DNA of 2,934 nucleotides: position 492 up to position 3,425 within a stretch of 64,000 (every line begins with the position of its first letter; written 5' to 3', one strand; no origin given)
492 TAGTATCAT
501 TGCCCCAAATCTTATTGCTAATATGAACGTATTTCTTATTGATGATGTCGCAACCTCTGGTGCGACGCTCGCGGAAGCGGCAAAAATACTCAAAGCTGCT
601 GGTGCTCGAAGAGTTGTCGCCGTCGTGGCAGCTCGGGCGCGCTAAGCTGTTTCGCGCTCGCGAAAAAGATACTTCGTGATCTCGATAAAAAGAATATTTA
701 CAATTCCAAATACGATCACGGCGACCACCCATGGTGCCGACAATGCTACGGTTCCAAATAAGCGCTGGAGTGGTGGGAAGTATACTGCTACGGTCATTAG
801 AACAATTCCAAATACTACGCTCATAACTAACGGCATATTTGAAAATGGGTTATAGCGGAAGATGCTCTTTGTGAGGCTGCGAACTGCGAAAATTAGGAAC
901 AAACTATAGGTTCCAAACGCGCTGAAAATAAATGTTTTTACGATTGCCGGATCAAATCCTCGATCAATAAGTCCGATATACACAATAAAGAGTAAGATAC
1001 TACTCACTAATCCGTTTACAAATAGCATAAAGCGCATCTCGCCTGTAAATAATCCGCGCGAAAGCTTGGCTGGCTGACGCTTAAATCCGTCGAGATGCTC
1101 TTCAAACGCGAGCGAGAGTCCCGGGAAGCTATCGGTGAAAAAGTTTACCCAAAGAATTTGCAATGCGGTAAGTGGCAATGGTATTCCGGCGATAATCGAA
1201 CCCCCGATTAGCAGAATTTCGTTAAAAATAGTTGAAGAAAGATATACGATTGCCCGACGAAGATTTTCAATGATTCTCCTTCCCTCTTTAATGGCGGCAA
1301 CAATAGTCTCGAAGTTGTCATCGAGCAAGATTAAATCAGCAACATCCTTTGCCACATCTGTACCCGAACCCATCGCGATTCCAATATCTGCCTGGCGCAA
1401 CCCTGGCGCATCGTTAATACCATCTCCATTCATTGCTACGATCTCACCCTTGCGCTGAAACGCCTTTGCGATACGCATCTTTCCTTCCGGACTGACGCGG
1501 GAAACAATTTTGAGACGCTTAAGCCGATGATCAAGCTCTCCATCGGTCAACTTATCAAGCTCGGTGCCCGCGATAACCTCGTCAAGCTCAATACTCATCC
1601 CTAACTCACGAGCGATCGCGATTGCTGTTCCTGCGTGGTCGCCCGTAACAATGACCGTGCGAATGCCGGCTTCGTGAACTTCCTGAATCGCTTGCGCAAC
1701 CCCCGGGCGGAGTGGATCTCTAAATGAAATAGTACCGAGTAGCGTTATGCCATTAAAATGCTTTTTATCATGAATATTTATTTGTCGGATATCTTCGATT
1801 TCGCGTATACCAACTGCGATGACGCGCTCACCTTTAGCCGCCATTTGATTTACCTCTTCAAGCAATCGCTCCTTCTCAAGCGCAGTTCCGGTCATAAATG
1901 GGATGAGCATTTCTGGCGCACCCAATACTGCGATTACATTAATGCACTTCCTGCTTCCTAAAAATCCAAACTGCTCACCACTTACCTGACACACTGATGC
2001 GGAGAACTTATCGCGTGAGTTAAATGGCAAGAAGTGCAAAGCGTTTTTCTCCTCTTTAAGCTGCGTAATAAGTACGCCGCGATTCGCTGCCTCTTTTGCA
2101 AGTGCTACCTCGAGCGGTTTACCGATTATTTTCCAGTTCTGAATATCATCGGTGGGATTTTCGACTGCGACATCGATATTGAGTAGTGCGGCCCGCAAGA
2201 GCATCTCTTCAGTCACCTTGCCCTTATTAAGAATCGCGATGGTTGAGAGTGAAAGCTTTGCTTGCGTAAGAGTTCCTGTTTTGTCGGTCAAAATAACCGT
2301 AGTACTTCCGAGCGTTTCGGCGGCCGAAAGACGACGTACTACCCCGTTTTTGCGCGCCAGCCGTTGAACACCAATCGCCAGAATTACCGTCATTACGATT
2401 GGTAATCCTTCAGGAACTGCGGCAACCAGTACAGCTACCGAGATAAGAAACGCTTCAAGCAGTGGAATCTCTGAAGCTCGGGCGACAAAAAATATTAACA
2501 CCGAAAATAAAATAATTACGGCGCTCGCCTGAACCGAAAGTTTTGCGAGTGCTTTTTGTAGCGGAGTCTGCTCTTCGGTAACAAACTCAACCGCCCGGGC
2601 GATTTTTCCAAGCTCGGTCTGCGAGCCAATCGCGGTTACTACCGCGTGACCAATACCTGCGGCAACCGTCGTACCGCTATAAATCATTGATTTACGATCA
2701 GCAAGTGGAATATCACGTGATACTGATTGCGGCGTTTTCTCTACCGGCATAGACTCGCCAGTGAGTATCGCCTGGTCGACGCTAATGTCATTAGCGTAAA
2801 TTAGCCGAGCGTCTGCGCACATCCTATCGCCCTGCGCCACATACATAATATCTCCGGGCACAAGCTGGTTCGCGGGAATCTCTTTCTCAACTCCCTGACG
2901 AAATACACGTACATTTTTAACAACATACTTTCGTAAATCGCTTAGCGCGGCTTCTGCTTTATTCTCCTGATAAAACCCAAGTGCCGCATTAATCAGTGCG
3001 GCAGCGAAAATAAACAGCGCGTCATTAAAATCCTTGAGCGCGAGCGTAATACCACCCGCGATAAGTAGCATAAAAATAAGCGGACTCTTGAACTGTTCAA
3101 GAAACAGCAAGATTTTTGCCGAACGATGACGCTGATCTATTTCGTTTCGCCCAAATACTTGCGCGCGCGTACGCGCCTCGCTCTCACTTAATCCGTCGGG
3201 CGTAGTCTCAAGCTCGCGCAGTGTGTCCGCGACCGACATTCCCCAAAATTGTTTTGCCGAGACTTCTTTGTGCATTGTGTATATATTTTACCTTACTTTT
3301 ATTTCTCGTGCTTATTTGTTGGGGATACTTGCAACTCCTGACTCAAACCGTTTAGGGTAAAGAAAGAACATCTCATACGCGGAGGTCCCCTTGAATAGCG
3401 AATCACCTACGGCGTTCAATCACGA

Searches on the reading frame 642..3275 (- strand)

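Call 67: search_protein_families(library=pfam, proteins=[window:642-3275:-], max_evalue=0.00001)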
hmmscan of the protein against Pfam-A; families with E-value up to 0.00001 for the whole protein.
window:642-3275:- (877 aa): 7 families
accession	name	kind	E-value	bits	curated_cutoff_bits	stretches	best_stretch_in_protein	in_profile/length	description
PF00122.25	E1-E2_ATPase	-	7.8e-52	175.9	28.1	1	120-309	5-181/181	E1-E2 ATPase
PF00689.26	Cation_ATPase_C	-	3.8e-36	124.9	27.3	1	699-870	1-175/175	Cation transporting ATPase, C-terminus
PF00702.32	Hydrolase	-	7.6e-20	72.5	26.4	1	327-630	3-191/191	haloacid dehalogenase-like hydrolase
PF00690.31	Cation_ATPase_N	-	1.1e-16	60.6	20.4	1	11-76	2-68/69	Cation transporter/ATPase, N-terminus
PF13246.12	Cation_ATPase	-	5.2e-09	36.4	21.7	1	366-458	4-85/91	Cation transport ATPase (P-type)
PF08282.18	Hydrolase_3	-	3.7e-08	33.8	20.9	0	601-661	194-254/255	haloacid dehalogenase-like hydrolase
PF12710.13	HAD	-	1.9e-07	32.2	27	1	522-627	86-189/189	haloacid dehalogenase-like hydrolase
